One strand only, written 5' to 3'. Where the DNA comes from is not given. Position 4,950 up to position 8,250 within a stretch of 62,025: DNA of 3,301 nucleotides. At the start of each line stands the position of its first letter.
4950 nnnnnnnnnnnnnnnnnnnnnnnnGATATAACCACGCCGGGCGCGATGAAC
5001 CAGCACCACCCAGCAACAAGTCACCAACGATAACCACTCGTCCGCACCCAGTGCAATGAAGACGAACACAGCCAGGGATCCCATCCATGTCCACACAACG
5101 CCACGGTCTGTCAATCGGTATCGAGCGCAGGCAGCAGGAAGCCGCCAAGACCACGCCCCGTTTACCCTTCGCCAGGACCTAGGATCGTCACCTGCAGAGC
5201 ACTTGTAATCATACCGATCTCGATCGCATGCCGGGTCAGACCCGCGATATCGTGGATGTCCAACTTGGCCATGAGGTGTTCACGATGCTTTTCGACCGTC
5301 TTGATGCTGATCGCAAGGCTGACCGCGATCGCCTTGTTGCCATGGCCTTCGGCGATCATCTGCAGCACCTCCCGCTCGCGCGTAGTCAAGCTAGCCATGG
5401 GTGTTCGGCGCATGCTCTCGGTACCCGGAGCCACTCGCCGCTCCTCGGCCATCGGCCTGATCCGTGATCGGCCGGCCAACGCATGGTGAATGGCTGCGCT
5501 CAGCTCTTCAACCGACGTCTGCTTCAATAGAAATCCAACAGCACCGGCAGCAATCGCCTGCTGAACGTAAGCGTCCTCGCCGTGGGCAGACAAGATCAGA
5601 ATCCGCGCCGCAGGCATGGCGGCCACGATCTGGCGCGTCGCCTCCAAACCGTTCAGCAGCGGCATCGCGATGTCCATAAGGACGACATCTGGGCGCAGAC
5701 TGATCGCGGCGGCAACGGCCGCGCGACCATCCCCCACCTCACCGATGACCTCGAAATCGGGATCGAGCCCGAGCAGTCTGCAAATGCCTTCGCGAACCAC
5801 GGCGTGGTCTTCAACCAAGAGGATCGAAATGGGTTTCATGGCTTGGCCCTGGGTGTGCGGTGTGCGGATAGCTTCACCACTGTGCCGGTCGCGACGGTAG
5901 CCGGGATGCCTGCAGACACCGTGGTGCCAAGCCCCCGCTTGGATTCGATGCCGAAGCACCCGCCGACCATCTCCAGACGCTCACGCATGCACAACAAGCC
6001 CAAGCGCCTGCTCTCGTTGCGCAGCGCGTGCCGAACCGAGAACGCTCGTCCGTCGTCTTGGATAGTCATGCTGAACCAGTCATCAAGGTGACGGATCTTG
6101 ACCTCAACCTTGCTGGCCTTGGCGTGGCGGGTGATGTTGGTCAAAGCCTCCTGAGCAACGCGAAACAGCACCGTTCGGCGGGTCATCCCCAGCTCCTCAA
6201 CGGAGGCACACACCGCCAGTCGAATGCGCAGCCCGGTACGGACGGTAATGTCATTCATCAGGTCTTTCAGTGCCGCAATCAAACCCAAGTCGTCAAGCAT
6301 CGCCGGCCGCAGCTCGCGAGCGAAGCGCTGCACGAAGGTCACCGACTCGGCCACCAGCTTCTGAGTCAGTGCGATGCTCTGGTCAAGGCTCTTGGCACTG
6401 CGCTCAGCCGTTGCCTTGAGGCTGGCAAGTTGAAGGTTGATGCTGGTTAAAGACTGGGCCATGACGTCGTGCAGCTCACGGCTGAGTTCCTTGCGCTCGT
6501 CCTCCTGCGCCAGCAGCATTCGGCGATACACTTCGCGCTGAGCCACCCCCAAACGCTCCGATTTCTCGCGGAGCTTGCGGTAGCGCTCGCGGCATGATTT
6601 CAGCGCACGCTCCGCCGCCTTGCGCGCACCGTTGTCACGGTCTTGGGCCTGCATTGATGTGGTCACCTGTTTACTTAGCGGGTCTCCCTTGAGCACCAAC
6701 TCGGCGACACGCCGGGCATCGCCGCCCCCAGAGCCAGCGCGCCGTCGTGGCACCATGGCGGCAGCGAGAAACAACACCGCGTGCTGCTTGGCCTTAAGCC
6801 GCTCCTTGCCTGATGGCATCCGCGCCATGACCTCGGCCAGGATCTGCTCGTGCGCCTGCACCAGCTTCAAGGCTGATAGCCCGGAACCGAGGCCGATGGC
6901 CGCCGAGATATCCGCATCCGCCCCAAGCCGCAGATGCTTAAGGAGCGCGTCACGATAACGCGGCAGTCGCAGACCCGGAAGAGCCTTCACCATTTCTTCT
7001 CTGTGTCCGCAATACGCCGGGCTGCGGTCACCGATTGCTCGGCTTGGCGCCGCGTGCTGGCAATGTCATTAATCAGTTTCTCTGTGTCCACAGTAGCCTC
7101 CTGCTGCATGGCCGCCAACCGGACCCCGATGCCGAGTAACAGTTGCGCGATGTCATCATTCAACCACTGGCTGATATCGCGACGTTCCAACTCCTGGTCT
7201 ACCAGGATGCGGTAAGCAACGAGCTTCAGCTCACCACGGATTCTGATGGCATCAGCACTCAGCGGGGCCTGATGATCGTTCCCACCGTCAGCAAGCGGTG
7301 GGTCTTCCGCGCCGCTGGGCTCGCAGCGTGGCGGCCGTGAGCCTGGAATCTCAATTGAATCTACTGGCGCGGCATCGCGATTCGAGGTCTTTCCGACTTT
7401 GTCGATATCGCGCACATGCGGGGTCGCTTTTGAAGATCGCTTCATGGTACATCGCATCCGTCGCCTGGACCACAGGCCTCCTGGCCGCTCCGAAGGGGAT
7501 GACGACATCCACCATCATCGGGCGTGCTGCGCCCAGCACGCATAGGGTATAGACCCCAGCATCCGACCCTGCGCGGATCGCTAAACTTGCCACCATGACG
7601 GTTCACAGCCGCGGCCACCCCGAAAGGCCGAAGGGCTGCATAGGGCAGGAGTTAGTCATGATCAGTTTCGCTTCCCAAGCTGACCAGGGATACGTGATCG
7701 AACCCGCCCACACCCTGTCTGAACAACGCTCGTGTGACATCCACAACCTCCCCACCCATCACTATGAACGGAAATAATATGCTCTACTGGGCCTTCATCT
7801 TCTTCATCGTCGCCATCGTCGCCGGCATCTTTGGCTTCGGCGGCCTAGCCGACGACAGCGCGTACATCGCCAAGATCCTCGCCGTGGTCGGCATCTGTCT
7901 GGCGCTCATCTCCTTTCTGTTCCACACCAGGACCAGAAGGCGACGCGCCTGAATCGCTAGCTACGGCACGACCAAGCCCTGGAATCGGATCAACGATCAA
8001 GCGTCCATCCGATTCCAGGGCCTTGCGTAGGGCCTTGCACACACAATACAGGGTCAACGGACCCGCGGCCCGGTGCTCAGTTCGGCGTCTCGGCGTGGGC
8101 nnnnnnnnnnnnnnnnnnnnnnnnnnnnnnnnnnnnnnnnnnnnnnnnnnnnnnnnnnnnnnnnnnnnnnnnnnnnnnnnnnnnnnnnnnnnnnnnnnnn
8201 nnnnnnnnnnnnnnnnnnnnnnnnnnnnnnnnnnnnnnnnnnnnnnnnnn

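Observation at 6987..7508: DHp-only paralogue of the adjacent histidine kinase, with Asn in place of the phospho-accepting His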

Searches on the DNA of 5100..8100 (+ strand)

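Call 7: search_dna_similar(query=window:5100-8100:+, collection=plasmids, mode=near)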
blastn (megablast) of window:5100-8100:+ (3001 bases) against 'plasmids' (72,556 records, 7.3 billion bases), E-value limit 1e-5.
No match.
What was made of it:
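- Tried and rejected: No match (call 7).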
